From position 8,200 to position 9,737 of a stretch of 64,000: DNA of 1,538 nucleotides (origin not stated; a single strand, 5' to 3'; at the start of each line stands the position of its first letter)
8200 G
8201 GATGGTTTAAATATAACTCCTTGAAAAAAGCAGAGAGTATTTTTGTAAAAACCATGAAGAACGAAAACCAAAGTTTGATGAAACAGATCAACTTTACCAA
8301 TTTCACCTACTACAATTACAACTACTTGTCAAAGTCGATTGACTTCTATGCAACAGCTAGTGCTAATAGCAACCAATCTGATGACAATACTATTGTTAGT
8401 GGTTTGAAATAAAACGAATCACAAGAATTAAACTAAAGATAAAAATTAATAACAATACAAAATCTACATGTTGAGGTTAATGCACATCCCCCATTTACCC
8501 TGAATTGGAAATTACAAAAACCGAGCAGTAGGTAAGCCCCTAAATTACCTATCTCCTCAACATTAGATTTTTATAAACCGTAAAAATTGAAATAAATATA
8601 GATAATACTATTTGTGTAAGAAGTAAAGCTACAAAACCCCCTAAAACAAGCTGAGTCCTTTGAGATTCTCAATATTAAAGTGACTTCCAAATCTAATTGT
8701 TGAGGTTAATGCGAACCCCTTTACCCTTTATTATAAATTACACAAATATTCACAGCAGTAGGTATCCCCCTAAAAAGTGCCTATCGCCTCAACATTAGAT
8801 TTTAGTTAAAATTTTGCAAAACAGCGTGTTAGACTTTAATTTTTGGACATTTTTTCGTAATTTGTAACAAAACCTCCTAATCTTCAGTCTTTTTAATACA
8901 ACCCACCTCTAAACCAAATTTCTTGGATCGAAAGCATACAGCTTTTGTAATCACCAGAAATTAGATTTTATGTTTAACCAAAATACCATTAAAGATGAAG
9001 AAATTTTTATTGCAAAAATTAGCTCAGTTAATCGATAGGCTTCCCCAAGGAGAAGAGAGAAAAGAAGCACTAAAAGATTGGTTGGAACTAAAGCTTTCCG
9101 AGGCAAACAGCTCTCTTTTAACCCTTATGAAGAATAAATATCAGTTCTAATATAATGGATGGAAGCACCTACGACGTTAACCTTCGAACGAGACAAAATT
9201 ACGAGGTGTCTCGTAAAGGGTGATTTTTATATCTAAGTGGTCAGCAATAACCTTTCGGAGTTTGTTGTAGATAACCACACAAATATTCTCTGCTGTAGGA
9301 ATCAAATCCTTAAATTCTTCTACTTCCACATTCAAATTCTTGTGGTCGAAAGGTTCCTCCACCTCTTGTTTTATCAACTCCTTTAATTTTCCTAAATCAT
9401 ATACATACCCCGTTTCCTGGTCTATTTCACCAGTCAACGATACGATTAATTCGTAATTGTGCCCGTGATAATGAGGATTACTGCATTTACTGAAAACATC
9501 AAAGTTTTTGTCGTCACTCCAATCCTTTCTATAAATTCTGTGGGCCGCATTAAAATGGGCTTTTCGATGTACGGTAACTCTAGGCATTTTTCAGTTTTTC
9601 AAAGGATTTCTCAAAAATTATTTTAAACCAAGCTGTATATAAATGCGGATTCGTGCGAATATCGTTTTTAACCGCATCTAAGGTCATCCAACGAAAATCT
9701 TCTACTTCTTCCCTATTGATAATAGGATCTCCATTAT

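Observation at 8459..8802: Two copies of an unannotated ~113-nt structured RNA-like element with CCCCUAAA hairpin loops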

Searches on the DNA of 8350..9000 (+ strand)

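Call 5: search_rna_families(source=window, start=8350, end=9000, threshold=evalue, max_evalue=10, show_alignments=4)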
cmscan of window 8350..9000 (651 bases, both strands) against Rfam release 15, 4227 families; matches with E-value up to 10: 3.
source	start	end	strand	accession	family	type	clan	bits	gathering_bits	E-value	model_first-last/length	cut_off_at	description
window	8620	8815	-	RF02102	DISC2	Gene; lncRNA;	-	23.9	100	8.9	1-205/205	no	Disrupted in schizophrenia 2 conserved region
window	8962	8984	-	RF01113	BMV3_UPD-PK3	Cis-reg;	-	19.5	36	3.3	1-23/23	no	Pseudoknot of upstream pseudoknot domain (UPD) of the 3'UTR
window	8643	8749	-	RF02728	HrrF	Gene; sRNA;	-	15.1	77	7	1-116/116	no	Haemophilus regulatory RNA responsive to iron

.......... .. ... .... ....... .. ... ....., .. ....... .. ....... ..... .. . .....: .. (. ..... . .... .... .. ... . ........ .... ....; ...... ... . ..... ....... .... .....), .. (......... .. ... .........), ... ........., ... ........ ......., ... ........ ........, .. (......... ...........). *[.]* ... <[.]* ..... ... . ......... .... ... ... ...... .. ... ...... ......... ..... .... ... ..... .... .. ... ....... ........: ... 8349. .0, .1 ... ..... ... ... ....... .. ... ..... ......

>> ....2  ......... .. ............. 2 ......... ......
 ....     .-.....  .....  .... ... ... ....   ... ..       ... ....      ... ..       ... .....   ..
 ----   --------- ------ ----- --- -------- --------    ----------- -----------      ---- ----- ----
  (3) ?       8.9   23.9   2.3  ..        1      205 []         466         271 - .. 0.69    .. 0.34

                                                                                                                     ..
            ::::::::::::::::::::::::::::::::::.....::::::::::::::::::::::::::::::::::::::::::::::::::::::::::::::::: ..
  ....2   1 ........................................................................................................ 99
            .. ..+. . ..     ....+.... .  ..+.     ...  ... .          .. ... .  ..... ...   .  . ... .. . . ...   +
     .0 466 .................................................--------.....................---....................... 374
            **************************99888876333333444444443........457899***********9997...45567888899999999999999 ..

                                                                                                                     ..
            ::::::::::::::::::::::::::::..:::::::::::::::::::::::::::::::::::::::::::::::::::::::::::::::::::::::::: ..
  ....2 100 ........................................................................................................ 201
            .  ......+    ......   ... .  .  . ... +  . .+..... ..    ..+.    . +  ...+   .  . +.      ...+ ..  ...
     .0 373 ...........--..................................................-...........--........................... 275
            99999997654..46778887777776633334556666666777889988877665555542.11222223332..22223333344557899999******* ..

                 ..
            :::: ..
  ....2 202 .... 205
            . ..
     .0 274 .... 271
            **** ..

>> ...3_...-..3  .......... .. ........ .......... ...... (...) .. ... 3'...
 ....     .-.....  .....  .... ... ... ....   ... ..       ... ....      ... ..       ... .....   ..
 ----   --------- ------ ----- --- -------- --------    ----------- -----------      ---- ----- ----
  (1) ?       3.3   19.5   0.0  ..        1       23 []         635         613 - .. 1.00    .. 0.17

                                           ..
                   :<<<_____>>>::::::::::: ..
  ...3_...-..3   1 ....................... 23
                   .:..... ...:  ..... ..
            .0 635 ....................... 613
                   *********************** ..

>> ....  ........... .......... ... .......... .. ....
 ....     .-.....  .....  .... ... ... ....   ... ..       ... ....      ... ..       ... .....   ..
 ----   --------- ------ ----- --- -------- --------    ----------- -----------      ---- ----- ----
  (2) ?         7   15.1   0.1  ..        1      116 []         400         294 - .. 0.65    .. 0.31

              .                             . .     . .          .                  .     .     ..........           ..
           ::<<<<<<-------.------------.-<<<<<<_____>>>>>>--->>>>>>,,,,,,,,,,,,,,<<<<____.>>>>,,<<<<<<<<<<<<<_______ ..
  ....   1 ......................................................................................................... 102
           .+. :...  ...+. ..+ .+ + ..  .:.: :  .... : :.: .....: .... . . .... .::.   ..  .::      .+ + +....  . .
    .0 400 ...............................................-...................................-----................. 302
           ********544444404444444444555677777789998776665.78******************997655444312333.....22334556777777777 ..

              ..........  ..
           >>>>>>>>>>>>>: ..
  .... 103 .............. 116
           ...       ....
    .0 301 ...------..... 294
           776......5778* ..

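Call 62: build_rna_model(alignment_id=A2, structure=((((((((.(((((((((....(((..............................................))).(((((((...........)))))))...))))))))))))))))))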
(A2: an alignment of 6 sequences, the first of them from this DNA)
Model R1 built from alignment A2 (6 sequences, 120 columns); structure: as given.
model positions 117; base pairs 27; branch points 1; effective number of sequences 1.1; information 0.59 bits per position. Calibrated on 0.2 Mb of random sequence (short: E-values are rough).
structure used (alignment columns):
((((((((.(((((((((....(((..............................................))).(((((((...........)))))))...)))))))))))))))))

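Call 63: search_with_rna_model(model_id=R1, sources=[window, L001, L012, L013, L014, L015, L019, L020, L021, L022, L023, L024], max_evalue=10, make_alignment=true, show_alignments=0)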
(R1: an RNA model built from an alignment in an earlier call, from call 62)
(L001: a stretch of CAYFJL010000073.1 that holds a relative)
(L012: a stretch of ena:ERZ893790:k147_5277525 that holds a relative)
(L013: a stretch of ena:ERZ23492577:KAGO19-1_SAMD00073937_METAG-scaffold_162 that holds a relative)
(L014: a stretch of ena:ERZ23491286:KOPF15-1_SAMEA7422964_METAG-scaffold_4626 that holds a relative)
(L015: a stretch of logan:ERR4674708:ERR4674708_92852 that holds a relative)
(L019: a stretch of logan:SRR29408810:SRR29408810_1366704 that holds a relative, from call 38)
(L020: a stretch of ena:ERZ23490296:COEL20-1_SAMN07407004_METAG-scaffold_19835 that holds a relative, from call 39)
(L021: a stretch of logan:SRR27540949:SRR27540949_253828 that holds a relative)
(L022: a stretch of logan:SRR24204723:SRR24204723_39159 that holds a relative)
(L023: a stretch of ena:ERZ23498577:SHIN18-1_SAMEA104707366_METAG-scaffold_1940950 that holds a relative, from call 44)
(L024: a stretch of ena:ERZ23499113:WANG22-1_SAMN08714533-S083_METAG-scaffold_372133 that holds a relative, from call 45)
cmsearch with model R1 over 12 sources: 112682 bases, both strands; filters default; matches with E-value up to 10: 14.
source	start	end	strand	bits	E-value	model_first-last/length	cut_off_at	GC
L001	1012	1128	-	140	1.7e-28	1-117/117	no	0.36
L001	1244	1360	-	139.2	2.4e-28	1-117/117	no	0.36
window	8688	8803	+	134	3.6e-27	1-117/117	no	0.35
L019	230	341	+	124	6.1e-25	1-117/117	no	0.36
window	8459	8571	+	121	2.8e-24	1-117/117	no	0.37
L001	1477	1590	-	115.8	3.9e-23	1-117/117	no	0.36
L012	4616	4722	+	50.1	1.5e-08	1-117/117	no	0.41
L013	6074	6179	+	44.4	2.8e-07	1-117/117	no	0.43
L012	6138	6250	+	19.9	0.079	1-117/117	no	0.29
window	8688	8803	-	16.9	0.37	1-117/117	no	0.35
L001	1012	1128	+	16.8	0.38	1-117/117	no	0.36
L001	1244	1360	+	16.8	0.4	1-117/117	no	0.36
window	32399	32448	+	11.6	5.7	1-117/117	no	0.4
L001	4303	4427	-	11.1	7.3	1-117/117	no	0.28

Alignment A3: 14 matches aligned to the model, 236 columns, each read 5' to 3' on its own strand. Consensus structure (alignment columns), stored with it:
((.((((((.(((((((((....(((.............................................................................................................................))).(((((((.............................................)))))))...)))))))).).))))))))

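Call 64: search_with_rna_model(model_id=R1, sources=[window, L001, L012, L013, L019], max_evalue=0.00001, make_alignment=true, show_alignments=0)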
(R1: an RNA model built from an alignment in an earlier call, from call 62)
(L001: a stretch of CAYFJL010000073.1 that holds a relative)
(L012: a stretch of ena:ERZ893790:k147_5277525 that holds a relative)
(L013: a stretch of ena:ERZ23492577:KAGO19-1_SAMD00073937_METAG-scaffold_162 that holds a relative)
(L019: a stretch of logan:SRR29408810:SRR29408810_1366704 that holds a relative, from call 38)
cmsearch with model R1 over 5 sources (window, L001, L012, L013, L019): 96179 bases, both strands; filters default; matches with E-value up to 0.00001: 8.
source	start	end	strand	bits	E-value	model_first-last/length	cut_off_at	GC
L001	1012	1128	-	140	1.4e-28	1-117/117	no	0.36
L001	1244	1360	-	139.2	2.1e-28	1-117/117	no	0.36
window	8688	8803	+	134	3.1e-27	1-117/117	no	0.35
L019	230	341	+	124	5.2e-25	1-117/117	no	0.36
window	8459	8571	+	121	2.4e-24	1-117/117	no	0.37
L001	1477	1590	-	115.8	3.4e-23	1-117/117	no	0.36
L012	4616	4722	+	50.1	1.3e-08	1-117/117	no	0.41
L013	6074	6179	+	44.4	2.4e-07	1-117/117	no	0.43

Alignment A4: 8 matches aligned to the model, 125 columns, each read 5' to 3' on its own strand. Consensus structure (alignment columns), stored with it:
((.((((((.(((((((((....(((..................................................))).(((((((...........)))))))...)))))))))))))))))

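Call 92: search_dna_similar(query=window:8455-8810:+, collection=plasmids, mode=distant, max_rows=8)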
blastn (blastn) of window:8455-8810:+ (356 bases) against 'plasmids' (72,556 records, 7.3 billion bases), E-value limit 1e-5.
No match.

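Call 93: search_with_rna_model(model_id=R1, sources=[L025, L026, L027, L028], max_evalue=10)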
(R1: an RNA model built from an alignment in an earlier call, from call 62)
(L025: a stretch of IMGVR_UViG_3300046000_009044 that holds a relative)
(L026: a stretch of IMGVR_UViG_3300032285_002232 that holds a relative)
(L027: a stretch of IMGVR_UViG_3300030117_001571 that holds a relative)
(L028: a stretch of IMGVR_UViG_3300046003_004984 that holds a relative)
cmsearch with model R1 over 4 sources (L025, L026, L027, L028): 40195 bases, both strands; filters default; matches with E-value up to 10: 0.
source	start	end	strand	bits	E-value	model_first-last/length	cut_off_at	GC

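Call 101: search_with_rna_model(model_id=R1, source=window, filters=off, max_evalue=1)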
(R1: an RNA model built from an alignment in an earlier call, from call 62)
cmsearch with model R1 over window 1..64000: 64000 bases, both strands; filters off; matches with E-value up to 1: 6.
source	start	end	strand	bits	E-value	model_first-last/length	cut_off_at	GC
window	8688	8803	+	134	2.1e-27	1-117/117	no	0.35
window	8459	8571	+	121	1.6e-24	1-117/117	no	0.37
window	8459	8571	-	22.3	0.013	1-117/117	no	0.37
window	9222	9339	+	18.5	0.091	1-117/117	no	0.33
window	8688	8803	-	16.9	0.21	1-117/117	no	0.35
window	7121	7156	+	14.1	0.89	1-117/117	no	0.25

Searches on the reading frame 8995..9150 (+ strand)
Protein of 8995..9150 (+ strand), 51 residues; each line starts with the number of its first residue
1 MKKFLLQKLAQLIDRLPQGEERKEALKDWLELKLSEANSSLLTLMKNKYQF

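Call 10: search_protein_families(library=pfam, proteins=[window:8995-9150:+], max_evalue=0.01)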
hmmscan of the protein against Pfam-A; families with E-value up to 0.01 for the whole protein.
window:8995-9150:+ (51 aa): 1 family
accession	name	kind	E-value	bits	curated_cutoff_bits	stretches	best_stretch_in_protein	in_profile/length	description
PF22727.1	NCH2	-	0.0087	16.6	27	1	6-49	2-45/96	NACHT C-terminal Helical domain 2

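Call 36: find_homologous_proteins(query=window:8995-9147:+, max_evalue=0.01)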
Query window:8995-9147:+ (51 aa): 6 proteins with E <= 0.01 among 6 candidates.
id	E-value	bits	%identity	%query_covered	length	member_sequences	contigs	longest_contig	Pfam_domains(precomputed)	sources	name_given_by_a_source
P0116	1.9e-21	91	90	100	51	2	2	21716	-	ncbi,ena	-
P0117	6.9e-20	86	82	100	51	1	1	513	-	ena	-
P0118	1.4e-19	85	84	100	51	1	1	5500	-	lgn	-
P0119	1.8e-19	85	80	100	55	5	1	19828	-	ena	-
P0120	5.7e-19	84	78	100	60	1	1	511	-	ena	-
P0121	1.2e-17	79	80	100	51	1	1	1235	-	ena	-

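Call 37: find_encoding_contigs(protein=P0116, flank=3000, max_places=4)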
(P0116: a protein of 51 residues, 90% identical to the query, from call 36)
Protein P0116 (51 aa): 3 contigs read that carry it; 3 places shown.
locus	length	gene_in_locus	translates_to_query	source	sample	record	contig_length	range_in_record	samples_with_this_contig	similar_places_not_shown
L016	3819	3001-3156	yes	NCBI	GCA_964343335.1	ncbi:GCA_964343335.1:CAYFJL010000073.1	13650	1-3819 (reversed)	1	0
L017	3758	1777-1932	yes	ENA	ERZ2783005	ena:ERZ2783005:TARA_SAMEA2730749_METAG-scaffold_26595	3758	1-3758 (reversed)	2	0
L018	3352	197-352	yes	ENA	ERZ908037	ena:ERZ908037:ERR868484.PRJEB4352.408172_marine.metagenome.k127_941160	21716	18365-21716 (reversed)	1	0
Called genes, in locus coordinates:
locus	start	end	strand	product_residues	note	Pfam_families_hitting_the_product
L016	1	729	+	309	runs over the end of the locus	-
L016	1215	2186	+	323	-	-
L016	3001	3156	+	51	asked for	-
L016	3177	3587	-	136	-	PF01242:PTPS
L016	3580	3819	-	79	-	?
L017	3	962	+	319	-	?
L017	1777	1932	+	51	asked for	-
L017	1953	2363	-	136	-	PF01242:PTPS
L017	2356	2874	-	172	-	PF00293:NUDIX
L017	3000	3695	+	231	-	PF00160:Pro_isomerase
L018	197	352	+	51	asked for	-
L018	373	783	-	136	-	PF01242:PTPS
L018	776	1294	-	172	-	PF00293:NUDIX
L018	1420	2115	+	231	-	PF00160:Pro_isomerase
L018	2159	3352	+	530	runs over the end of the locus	PF00009:GTP_EFTU, PF01926:MMR_HSR1, PF22042:EF-G_D2, PF03144:GTP_EFTU_D2, PF16658:RF3_C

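Call 38: find_encoding_contigs(protein=P0118, flank=3000, max_places=4)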
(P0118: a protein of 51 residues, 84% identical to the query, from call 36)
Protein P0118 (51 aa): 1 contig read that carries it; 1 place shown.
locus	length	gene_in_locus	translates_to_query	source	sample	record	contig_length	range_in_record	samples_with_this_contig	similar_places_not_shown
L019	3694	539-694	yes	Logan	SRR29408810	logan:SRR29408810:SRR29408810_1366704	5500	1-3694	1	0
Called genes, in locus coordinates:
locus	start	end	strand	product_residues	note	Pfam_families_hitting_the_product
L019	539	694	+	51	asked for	-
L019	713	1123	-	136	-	PF01242:PTPS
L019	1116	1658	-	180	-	PF00293:NUDIX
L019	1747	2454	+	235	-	PF00160:Pro_isomerase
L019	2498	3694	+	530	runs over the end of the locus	PF00009:GTP_EFTU, PF01926:MMR_HSR1, PF22042:EF-G_D2, PF03144:GTP_EFTU_D2 (weak), PF16658:RF3_C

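Call 39: find_encoding_contigs(protein=P0121, flank=3000, max_places=4)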
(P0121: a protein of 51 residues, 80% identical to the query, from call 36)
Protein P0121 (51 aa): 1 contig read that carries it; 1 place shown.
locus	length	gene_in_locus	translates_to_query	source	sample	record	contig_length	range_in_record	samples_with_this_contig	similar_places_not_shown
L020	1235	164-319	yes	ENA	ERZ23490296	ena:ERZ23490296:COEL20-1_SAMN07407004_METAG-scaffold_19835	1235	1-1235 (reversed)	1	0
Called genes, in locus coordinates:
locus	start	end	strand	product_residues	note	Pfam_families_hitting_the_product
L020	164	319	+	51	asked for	-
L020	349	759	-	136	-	PF01242:PTPS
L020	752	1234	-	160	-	?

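Call 44: find_encoding_contigs(protein=P0117, flank=3000, max_places=3)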
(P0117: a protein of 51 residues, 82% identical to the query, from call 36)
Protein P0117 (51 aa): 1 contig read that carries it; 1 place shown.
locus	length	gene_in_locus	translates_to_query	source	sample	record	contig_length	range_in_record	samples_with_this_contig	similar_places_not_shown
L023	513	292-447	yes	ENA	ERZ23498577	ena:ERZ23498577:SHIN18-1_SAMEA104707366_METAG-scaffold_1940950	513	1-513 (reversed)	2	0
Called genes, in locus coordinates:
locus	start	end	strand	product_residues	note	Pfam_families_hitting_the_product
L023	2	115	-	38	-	?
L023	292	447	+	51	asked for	-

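Call 45: find_encoding_contigs(protein=P0120, flank=3000, max_places=3)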
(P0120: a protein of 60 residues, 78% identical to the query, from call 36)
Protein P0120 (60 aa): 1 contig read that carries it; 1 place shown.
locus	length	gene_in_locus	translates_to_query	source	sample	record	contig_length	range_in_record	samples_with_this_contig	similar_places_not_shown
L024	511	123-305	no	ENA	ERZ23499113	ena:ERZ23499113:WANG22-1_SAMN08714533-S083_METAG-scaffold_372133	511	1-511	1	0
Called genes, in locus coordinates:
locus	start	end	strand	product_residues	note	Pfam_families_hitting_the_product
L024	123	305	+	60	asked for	-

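Call 109: search_protein_families(library=ncbifam, proteins=[window:8995-9150:+], max_evalue=0.01)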
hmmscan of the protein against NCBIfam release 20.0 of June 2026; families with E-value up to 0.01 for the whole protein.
window:8995-9150:+ (51 aa): 0 families

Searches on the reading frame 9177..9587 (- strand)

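Call 10: search_protein_families(library=pfam, proteins=[window:9177-9587:-], max_evalue=0.01)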
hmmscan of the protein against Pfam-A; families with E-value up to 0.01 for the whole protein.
window:9177-9587:- (136 aa): 1 family
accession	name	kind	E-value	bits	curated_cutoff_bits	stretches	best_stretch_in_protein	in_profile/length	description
PF01242.24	PTPS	-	2.5e-34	118.3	22.4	1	6-135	2-119/121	6-pyruvoyl tetrahydropterin synthase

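Call 109: search_protein_families(library=ncbifam, proteins=[window:9177-9587:-], max_evalue=0.01)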
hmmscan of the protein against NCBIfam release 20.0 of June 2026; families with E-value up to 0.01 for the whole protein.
window:9177-9587:- (136 aa): 3 families
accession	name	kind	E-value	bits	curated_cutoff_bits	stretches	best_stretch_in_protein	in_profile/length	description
TIGR00039.1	6PTHBS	subfamily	6.4e-28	97.6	125.5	1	4-135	2-120/124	6-pyruvoyl tetrahydropterin synthase/6-carboxytetrahydropterin synthase family protein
TIGR03367.1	queuosine_QueD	equivalog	2.2e-20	72.8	89.25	1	6-111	2-91/92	6-carboxytetrahydropterin synthase QueD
TIGR03112.1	6_pyr_pter_rel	hypoth_equivalog_domain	2.6e-05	24.5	69.35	1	29-117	11-93/113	6-pyruvoyl tetrahydropterin synthase-related domain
